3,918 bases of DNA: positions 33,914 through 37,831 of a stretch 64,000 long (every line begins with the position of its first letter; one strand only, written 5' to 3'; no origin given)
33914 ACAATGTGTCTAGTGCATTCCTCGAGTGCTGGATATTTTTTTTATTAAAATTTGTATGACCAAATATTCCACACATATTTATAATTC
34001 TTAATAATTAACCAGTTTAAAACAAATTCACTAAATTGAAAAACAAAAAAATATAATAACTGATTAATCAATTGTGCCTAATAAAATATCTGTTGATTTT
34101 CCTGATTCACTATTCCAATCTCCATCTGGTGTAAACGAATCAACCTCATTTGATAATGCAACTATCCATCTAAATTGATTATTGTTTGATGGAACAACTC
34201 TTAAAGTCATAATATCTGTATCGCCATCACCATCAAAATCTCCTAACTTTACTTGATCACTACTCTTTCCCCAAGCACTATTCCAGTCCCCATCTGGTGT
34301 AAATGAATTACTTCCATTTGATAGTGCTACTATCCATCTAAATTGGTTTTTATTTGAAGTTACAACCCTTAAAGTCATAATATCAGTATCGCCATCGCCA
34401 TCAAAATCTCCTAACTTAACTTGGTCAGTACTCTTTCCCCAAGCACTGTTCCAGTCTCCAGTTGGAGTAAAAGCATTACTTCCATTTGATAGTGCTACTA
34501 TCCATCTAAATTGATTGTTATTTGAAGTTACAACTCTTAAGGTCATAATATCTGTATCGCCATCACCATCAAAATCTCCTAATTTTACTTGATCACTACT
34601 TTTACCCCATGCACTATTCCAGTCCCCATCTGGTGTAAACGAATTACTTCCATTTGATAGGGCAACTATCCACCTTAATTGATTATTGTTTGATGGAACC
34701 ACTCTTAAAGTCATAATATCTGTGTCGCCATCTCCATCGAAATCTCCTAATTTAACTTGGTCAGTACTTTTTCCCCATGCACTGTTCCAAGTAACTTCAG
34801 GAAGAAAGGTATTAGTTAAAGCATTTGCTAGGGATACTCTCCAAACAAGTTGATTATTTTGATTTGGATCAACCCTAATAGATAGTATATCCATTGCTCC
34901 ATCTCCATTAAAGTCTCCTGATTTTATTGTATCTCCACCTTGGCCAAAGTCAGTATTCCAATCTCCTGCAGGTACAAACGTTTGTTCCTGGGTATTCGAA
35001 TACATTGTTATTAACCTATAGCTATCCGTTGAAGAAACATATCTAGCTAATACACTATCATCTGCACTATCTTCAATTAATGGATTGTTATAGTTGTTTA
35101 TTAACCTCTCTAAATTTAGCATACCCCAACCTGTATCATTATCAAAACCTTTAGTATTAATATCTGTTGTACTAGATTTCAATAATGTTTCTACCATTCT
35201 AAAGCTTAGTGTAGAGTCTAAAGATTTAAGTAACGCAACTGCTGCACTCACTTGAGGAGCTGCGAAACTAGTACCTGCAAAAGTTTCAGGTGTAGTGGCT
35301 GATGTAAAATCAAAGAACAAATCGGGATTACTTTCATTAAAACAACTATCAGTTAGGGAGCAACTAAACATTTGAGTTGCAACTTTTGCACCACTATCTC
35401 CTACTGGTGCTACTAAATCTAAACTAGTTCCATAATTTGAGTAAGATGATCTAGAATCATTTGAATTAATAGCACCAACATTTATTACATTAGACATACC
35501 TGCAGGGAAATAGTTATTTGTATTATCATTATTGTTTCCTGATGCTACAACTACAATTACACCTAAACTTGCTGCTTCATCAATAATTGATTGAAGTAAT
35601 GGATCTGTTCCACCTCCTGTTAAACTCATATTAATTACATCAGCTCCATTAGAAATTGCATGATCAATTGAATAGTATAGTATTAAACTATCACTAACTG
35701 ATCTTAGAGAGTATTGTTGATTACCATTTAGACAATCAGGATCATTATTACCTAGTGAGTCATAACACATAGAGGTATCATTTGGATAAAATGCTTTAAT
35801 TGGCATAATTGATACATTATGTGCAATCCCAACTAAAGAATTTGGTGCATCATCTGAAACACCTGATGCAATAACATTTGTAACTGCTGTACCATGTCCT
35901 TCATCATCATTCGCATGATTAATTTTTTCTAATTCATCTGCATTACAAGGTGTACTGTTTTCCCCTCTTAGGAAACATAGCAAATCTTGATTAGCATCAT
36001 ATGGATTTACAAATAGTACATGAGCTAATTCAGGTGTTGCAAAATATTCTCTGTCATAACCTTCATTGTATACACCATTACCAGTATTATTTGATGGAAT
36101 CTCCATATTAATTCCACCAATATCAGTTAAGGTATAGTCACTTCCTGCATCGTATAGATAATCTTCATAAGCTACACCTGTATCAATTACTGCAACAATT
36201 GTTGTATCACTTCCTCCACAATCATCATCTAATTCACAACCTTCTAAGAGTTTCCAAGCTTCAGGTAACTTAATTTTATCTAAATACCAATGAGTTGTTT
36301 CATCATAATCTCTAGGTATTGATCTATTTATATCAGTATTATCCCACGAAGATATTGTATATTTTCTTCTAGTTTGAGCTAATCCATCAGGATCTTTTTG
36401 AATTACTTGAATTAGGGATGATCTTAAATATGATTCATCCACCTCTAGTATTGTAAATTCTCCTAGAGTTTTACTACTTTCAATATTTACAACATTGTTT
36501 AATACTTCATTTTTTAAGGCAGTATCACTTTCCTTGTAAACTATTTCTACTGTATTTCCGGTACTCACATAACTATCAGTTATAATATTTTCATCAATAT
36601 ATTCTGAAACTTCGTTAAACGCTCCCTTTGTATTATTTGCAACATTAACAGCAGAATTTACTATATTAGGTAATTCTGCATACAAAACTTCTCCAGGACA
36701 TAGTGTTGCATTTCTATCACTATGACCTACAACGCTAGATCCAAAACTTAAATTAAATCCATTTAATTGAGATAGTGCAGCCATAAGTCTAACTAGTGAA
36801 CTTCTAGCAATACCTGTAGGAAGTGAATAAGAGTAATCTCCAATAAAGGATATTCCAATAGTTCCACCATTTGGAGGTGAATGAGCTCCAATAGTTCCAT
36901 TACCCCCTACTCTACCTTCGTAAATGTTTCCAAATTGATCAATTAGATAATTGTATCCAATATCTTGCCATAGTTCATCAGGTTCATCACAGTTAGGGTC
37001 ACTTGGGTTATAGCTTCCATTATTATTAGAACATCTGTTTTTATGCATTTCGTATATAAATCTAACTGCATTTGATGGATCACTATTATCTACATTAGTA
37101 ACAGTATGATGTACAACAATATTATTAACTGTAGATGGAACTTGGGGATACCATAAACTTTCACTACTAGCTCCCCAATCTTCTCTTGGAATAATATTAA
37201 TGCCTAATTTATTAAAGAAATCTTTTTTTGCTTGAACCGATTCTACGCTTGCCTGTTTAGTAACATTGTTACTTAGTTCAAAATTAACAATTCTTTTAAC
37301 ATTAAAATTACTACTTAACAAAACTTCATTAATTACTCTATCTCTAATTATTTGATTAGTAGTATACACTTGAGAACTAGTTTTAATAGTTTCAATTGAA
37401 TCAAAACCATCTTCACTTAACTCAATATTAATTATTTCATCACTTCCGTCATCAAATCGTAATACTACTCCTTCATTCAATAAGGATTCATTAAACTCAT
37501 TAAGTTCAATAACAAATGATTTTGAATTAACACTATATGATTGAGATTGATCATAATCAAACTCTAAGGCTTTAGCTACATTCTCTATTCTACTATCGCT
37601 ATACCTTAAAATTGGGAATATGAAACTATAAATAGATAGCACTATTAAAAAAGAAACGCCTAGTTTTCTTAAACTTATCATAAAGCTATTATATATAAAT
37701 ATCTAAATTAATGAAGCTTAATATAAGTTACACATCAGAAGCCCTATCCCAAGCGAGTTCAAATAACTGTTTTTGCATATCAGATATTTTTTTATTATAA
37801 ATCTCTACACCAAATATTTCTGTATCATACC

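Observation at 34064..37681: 1205-aa secreted amidase_2/PGRP + subtilisin S8 + FG-GAP protein encoded partly by near-identical 168-bp tandem repeats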

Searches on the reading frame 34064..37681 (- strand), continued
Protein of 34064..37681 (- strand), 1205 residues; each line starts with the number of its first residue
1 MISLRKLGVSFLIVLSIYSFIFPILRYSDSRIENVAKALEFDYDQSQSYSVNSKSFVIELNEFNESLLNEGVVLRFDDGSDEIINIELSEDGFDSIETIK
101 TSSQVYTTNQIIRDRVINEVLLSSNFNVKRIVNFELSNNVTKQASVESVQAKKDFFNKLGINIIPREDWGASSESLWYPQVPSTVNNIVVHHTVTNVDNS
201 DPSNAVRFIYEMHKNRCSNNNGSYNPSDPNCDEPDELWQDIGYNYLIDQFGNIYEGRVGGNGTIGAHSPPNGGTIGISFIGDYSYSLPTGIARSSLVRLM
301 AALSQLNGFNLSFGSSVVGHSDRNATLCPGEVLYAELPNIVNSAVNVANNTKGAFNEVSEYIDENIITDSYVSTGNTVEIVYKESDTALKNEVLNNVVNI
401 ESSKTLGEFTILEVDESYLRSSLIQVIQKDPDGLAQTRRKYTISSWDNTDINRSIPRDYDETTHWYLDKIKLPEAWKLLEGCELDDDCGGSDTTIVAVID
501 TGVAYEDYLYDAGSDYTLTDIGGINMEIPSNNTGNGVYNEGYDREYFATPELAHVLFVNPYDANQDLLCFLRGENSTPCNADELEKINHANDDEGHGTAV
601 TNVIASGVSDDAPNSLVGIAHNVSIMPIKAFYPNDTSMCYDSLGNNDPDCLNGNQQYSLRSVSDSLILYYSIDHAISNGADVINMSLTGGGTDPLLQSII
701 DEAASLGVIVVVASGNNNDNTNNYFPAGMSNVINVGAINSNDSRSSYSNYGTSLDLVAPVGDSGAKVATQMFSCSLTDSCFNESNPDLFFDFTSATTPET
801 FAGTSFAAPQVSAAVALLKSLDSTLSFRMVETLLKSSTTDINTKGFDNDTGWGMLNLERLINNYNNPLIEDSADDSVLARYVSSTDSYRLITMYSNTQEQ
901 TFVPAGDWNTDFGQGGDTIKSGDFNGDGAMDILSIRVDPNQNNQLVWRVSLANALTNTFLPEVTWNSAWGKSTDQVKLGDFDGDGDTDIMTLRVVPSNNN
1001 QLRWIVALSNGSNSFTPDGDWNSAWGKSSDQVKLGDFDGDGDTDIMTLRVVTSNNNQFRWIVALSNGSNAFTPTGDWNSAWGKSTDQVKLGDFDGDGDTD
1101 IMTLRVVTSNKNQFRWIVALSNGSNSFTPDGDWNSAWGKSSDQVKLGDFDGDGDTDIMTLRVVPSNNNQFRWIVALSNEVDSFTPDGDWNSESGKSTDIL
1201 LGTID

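Call 80: search_protein_families(library=pfam, alignment_id=A6, max_evalue=0.001)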
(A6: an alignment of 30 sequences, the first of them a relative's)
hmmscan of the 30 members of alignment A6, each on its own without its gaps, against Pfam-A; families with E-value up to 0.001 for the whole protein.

A. member 1, P0001 (1205 aa): 4 families
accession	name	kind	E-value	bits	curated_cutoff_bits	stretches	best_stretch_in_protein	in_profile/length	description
PF00082.27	Peptidase_S8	-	3e-36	125.6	21.8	1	493-853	3-288/288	Subtilase family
PF13517.12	FG-GAP_3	-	2.1e-21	76.7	26.9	3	980-1046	1-60/61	FG-GAP-like repeat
PF01510.30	Amidase_2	-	7.7e-14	52.6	26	1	184-331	4-131/131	N-acetylmuramoyl-L-alanine amidase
PF01839.29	FG-GAP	-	1.1e-07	32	22.1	0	1034-1046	7-19/37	FG-GAP repeat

B. families by the number of members that match (of 30 scanned): 16 families
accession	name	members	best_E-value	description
PF00082.27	Peptidase_S8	30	5.3e-50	Subtilase family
PF01510.30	Amidase_2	27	3.9e-20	N-acetylmuramoyl-L-alanine amidase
PF13517.12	FG-GAP_3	8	2.1e-21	FG-GAP-like repeat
PF01839.29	FG-GAP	8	1.2e-17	FG-GAP repeat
PF18885.6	DUF5648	6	1.3e-38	Domain of unknown function (DUF5648)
PF09458.16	H_lectin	2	2.3e-27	H-type lectin domain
PF01833.30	TIG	2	2.6e-16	IPT/TIG domain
PF12256.14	TcdB_toxin_midN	1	6.2e-07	Insecticide toxin TcdB middle/N-terminal region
PF06569.16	DUF1128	1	2e-06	Protein of unknown function (DUF1128)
PF21882.2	Gp53-like_C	1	6.2e-05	Putative tail fiber protein gp53-like, C-terminal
PF20350.3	DUF6645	1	8.1e-05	Family of unknown function (DUF6645)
PF24269.1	DUF7467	1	0.00011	Domain of unknown function (DUF7467)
PF20144.5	TIG_SUH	1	0.00011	TIG domain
PF24500.1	DUF7589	1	0.00012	Domain of unknown function (DUF7589)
PF16225.10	DUF4884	1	0.00081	Domain of unknown function (DUF4884)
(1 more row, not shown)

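Call 89: search_protein_families(library=phrogs, proteins=[window:34064-37681:-], max_evalue=0.001)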
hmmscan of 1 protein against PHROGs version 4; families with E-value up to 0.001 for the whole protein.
window:34064-37681:- (1205 aa): 6 families
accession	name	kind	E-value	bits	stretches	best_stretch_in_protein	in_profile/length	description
phrog_3677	-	other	1.3e-48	166.6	1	391-952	507-875/1125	protease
phrog_1493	-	lysis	2.3e-17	64.3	1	161-361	10-182/394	endolysin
phrog_3964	-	unknown function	2e-09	37.3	1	706-865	408-580/779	-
phrog_822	-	lysis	1.3e-08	35.9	1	184-373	23-188/215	amidase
phrog_35436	-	lysis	3.6e-07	30.7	1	236-349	45-156/266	amidase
phrog_7698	-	lysis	0.00033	21.6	1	292-397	106-211/316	endolysin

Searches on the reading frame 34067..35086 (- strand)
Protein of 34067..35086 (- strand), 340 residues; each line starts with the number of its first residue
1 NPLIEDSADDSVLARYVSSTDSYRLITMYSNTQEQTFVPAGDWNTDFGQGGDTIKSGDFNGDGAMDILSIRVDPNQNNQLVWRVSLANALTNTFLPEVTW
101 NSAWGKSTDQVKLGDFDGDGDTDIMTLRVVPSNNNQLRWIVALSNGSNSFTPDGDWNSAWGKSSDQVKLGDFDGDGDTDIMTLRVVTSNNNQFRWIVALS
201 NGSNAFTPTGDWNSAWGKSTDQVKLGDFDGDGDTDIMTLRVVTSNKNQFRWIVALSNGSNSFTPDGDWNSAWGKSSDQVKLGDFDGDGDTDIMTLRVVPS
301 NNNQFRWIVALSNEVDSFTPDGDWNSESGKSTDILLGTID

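Call 52: find_homologous_proteins(query=window:34067-35086:-, max_evalue=0.00001)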
Query window:34067-35086:- (340 aa): 570 proteins with E <= 0.00001 among 8000 candidates; the best 120 are listed.
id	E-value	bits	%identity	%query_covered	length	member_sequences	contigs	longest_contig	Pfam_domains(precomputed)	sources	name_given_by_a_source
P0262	7.3e-40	155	38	12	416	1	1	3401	PF01839.30,PF13517.13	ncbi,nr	ncbi:MAG TPA: VCBS repeat-containing protein, partial [Candidatus Nitrosotenuis sp.]|nr:VCBS repeat-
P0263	2.0e-34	137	33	86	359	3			PF01839.30,PF13517.13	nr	nr:VCBS repeat-containing protein [Kribbella solani]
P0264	1.9e-31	128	33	85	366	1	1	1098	PF01839.30,PF12256.15,PF13517.13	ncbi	ncbi:MAG: hypothetical protein CVT68_12910, partial [Actinobacteria bacterium HGW-Actinobacteria-8]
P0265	6.4e-30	122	32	76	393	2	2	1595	PF01839.30,PF13517.13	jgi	jgi:hypothetical protein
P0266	6.5e-28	116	43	13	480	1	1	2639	PF01839.30,PF13517.13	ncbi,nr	ncbi:MAG: hypothetical protein GY765_31210 [bacterium]|nr:hypothetical protein [bacterium]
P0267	8.0e-28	116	30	86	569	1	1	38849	PF01839.30,PF01551.30,PF13517.13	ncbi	-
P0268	8.7e-27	112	34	71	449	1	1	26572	PF01839.30,PF12256.15,PF13517.13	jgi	jgi:hypothetical protein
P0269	5.8e-26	109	29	68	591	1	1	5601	PF01839.30,PF13517.13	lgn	-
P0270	6.1e-25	106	33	84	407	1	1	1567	PF01839.30,PF13517.13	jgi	jgi:hypothetical protein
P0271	5.9e-24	103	34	88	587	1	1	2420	PF01839.30,PF13517.13,PF08924.18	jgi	-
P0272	6.4e-24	103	-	-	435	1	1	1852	PF01839.30,PF13517.13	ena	-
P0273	1.0e-23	102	28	43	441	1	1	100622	PF01839.30,PF14779.13,PF13517.13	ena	-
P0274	8.4e-23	99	25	53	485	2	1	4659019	PF01839.30,PF01833.31,PF13517.13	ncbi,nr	ncbi:FG-GAP-like repeat-containing protein [Gloeobacter violaceus]|nr:FG-GAP-like repeat-containing 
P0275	1.5e-22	98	-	-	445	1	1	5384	PF01839.30,PF13517.13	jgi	-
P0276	2.6e-22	97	29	70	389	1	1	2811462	PF01839.30,PF13517.13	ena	-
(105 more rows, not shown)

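Call 57: predict_structure(alignment_id=A4)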
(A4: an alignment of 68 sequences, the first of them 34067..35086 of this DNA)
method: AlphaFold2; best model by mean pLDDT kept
length: 340 residues; sequences in the alignment: 68
mean_pLDDT: 90.2   pTM: 0.88
mean pLDDT of the five models: 90.2, 87.9, 86.9, 86.6, 85.2
residues with pLDDT >= 90: 235; 70-90: 90; 50-70: 9; < 50: 6
segments of 3 or more residues with pLDDT < 50: 1-5
pLDDT, mean of each block of 10 residues (from residue 1): 55 85 82 76 79 95 93 96 92 91 95 98 97 96 96 93 97 98 94 96 95 92 96 96 92 95 87 91 92 93 90 91 77 72
secondary structure, 60 per line:
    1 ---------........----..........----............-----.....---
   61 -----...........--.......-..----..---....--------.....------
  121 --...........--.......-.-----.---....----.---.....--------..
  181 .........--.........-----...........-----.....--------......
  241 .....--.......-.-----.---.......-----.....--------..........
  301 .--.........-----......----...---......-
elements in order: E10-17 E22-31 E36-47 E53-57 E66-73 E79-85 E98-101 E110-114 E123-130 E136-142 E154-157 E166-170 E179-186 E192-200 E206-216 E222-226 E235-242 E248-254 E266-272 E278-282 E291-298 E304-312 E318-323 E328-330 E334-339

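Call 60: fold_search(model_id=the predicted structure, library=pdb)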
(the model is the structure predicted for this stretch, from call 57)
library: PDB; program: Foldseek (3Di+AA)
matches with E <= 10: 845; with E <= 0.001: 107
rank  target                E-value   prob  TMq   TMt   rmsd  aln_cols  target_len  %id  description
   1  9oee_A                1.3e-14  1.00  0.78  0.42   3.8       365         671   19  S. griseus TUA bound UmbA4 complexes (released 2025-12-17)
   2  9etn_A                1.5e-06  1.00  0.49  0.34   9.2       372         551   14  Crystal structure of murine CRTAC1 (released 2024-07-31)
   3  4um8_A                1.0e-05  1.00  0.49  0.32  11.1       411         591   11  Crystal structure of alpha V beta 6 (released 2014-11-12)
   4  8w30_A                1.3e-05  1.00  0.49  0.32  11.3       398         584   13  Crystal structure of alpha-V beta-1 integrin headpiece in complex with TR01225179 (released 2025-01-01)
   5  8xen_A                1.4e-05  1.00  0.49  0.22  11.0       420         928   13  Cryo-EM structure of integrin ITGAV/ITGB3 complex, conformation 4 (released 2024-12-18)
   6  2i0r_A                1.4e-05  1.00  0.48  0.46   9.4       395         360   10  Crystal structure of aromatic amine dehydrogenase TTQ-formamide adduct (released 2007-04-24)
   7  2hxc_A                1.6e-05  1.00  0.48  0.46  10.1       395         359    9  Crystal structure of the benzylamine complex of aromatic amine dehydrogenase in N-semiquinone form (released 2006-09-26)
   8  2agl_A                1.6e-05  1.00  0.48  0.46  10.1       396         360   10  Crystal structure of the phenylhydrazine adduct of aromatic amine dehydrogenase from Alcaligenes faecalis (released 2006-04-25)
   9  2agx_A                1.7e-05  1.00  0.47  0.45   9.6       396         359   10  Crystal structure of the Schiff base intermediate in the reductive half-reaction of aromatic amine dehydrogenase (AADH (released 2006-04-25)
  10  5nem_A                1.9e-05  1.00  0.47  0.30  18.7       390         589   15  Localised reconstruction of alpha v beta 6 bound to Foot and Mouth Disease Virus O PanAsia - Pose A. (released 2017-06-21)
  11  2ah1_A                2.1e-05  1.00  0.48  0.46  10.1       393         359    9  Crystal structure of aromatic amine dehydrogenase (AADH) from Alcaligenes faecalis (released 2006-04-25)
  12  9nab_B                2.3e-05  1.00  0.45  0.38   7.2       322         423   16  Cryo-EM structure of the alpha5beta1 integrin headpiece with OS2966 Fab (released 2025-07-23)
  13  2iuv_B                2.4e-05  1.00  0.49  0.47   9.4       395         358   10  CRYSTAL STRUCTURE OF N-QUINOL FORM OF AROMATIC AMINE DEHYDROGENASE (AADH) FROM ALCALIGENES FAECALIS, FORM B (released 2006-09-20)
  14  2hjb_A                2.8e-05  1.00  0.48  0.46  10.2       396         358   10  Crystal structure of Alcaligenes faecalis AADH in complex with p-methoxybenzylamine (released 2007-11-06)
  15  3ije_A                2.9e-05  1.00  0.47  0.21  10.2       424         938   11  Crystal structure of the complete integrin alhaVbeta3 ectodomain plus an Alpha/beta transmembrane fragment (released 2009-09-29)
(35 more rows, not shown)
